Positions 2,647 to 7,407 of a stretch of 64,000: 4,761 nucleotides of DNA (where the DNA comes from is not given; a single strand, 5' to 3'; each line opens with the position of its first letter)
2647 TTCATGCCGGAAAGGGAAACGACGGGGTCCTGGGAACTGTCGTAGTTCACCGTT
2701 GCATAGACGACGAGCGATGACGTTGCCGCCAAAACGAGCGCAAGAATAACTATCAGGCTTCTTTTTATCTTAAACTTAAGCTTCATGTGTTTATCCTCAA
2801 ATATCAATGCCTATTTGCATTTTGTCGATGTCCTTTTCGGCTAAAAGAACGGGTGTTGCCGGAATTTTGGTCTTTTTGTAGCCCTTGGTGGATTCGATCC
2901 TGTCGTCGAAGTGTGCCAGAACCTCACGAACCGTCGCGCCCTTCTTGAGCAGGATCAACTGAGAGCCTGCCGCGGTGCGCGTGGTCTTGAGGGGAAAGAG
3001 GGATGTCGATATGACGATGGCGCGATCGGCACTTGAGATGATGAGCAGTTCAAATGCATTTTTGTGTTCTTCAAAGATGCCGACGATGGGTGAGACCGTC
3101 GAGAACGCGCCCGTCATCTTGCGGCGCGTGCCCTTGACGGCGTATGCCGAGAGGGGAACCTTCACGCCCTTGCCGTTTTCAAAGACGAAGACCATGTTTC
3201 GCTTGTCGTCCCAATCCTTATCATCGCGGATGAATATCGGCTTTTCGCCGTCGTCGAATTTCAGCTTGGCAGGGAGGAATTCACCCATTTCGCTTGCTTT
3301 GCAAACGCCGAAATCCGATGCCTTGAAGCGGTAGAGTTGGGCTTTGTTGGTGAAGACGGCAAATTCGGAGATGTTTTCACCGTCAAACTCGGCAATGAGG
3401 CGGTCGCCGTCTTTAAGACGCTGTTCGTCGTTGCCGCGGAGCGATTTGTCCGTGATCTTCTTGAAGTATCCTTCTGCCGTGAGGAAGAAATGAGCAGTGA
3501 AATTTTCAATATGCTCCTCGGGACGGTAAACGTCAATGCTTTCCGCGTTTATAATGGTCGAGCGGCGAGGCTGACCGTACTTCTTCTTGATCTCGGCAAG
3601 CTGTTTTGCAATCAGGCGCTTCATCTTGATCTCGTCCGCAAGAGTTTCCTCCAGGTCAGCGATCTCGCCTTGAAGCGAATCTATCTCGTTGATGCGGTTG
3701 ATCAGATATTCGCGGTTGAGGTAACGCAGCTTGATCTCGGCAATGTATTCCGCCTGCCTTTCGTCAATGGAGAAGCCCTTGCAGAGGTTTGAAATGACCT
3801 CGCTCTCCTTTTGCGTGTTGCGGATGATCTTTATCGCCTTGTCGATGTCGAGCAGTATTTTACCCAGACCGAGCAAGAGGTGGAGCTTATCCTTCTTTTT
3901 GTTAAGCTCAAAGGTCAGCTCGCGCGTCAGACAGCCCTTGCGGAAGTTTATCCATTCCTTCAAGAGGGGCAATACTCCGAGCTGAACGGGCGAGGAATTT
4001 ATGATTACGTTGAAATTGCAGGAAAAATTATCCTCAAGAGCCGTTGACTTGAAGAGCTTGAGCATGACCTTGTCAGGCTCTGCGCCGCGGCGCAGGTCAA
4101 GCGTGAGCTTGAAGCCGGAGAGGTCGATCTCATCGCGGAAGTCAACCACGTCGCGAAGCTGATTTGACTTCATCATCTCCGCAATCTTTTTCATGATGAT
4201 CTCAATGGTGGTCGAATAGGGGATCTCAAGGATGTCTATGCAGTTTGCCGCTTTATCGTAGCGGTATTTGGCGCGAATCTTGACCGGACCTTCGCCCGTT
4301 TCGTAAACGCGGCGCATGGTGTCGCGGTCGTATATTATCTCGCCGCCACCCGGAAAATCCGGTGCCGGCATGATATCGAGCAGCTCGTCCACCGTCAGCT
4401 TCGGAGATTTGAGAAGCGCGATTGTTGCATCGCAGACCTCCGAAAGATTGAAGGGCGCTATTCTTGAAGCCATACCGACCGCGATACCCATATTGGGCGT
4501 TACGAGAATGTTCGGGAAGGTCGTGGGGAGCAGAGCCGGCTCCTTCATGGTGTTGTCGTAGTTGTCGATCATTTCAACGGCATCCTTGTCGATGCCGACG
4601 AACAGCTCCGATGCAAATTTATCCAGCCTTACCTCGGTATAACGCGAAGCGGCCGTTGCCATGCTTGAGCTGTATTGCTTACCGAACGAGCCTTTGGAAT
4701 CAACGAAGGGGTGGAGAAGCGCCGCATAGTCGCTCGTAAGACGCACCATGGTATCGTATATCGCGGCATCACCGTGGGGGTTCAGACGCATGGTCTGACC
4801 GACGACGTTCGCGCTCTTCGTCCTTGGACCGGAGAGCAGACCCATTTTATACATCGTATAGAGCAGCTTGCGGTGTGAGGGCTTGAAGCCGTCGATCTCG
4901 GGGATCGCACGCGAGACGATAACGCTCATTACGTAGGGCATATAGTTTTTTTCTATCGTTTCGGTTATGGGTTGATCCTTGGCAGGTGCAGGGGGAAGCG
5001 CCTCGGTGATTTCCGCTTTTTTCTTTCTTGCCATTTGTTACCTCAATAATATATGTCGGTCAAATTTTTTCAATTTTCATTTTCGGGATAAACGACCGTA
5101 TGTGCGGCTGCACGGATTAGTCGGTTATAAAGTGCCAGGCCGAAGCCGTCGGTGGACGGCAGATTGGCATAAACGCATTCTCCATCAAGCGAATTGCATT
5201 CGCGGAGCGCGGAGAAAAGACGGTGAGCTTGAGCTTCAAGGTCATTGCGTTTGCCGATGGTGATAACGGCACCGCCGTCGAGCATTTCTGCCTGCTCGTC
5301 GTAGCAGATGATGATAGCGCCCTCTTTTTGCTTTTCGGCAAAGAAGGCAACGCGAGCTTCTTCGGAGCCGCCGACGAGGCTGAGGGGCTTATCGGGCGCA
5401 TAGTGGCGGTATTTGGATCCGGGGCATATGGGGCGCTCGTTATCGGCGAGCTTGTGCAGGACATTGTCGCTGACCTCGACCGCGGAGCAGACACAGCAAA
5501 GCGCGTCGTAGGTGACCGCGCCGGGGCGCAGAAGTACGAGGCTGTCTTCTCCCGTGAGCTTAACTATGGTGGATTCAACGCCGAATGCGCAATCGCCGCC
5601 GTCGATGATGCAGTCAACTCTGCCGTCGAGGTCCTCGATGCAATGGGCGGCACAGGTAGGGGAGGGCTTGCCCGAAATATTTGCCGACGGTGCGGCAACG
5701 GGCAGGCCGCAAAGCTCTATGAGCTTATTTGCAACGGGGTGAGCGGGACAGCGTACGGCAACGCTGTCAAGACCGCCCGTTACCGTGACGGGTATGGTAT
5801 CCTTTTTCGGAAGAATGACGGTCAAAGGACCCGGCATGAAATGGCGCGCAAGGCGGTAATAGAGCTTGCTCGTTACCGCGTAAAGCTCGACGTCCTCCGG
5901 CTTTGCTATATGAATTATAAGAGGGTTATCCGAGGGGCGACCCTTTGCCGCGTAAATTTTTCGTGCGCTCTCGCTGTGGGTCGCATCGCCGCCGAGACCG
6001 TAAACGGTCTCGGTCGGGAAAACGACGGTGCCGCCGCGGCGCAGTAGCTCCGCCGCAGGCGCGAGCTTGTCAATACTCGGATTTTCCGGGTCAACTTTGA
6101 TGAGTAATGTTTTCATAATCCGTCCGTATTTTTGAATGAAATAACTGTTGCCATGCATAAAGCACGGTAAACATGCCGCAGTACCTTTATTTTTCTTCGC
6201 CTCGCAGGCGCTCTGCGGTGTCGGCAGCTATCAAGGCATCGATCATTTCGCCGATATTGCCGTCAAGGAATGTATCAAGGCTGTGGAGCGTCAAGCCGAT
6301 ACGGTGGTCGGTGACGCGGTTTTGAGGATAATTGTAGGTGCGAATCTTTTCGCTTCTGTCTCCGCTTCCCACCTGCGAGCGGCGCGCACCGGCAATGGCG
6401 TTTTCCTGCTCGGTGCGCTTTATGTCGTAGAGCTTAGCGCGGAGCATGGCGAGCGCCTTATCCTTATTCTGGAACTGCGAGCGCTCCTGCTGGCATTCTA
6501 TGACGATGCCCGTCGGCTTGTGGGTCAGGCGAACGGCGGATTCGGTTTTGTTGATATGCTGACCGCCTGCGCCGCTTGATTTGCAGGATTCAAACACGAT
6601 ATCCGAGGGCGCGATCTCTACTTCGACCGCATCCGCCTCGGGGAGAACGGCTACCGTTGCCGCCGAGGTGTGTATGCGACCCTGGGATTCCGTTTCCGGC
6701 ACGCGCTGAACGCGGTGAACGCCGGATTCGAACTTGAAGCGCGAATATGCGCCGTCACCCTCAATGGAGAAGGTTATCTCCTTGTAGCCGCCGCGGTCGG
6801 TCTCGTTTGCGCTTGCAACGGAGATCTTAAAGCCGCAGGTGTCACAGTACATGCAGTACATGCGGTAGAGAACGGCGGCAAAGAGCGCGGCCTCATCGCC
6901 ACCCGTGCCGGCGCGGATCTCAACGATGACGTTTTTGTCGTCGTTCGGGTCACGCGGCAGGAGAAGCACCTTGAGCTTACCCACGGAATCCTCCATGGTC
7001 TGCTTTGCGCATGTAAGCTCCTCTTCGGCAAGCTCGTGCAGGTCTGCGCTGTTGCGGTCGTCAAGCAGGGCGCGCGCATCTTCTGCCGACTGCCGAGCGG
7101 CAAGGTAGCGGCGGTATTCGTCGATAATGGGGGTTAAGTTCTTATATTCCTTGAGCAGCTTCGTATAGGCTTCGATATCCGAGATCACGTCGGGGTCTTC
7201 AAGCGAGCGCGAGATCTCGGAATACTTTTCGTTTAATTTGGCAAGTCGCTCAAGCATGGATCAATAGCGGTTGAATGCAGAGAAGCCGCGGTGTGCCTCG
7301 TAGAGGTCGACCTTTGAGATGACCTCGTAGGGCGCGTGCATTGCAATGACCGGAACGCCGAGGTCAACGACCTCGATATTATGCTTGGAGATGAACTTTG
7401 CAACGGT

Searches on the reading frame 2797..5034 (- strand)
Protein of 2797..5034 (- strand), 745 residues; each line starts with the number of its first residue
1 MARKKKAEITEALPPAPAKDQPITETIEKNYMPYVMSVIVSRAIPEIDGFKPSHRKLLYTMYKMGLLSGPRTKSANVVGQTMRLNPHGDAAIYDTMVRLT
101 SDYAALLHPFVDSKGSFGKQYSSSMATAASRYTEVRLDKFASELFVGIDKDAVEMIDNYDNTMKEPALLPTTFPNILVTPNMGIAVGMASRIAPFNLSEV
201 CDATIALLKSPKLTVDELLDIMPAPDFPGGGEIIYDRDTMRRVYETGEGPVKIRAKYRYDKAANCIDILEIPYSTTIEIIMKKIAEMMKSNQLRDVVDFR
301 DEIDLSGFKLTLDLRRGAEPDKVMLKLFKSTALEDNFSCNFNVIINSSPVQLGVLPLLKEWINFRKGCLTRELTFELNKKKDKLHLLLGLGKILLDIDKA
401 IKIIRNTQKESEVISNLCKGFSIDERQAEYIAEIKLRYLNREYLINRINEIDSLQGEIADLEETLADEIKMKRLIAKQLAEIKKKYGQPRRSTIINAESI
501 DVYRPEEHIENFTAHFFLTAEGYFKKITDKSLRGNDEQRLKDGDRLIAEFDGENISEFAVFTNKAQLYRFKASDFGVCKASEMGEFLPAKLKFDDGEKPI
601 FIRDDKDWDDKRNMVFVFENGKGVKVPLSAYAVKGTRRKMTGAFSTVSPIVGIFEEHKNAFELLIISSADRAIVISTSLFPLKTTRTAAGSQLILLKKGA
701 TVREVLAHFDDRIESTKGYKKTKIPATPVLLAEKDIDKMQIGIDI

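Call 90: search_protein_families(library=pfam, proteins=[window:2797-5034:-], max_evalue=0.0001)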
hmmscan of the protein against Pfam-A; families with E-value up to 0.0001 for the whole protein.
window:2797-5034:- (745 aa): 2 families
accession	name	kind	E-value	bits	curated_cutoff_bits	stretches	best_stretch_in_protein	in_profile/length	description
PF00521.26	DNA_topoisoIV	-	8.4e-123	410.9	31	1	42-479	1-431/432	DNA gyrase/topoisomerase IV, subunit A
PF03989.18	DNA_gyraseA_C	-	6.2e-06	26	27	0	662-703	2-42/48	DNA gyrase C-terminal domain, beta-propeller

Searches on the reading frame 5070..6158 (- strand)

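Call 90: search_protein_families(library=pfam, proteins=[window:5070-6158:-], max_evalue=0.0001)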
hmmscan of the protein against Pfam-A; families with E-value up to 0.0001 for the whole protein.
window:5070-6158:- (362 aa): 2 families
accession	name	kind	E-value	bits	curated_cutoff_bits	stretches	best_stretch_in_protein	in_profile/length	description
PF01300.24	Sua5_yciO_yrdC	-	4.2e-58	196.2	25.1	1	37-213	1-178/178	Telomere recombination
PF03481.19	Sua5_C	-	2.4e-26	93.3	22.9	1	226-352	12-136/136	Threonylcarbamoyl-AMP synthase, C-terminal domain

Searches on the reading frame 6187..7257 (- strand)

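Call 90: search_protein_families(library=pfam, proteins=[window:6187-7257:-], max_evalue=0.0001)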
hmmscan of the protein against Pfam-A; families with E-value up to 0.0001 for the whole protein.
window:6187-7257:- (356 aa): 2 families
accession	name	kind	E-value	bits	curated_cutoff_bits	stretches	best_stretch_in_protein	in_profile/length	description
PF03462.23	PCRF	-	1.6e-72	243.8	24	1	9-202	2-194/194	PCRF domain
PF00472.26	RF-1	-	2.6e-42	143.8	35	1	210-319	2-116/116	RF-1 domain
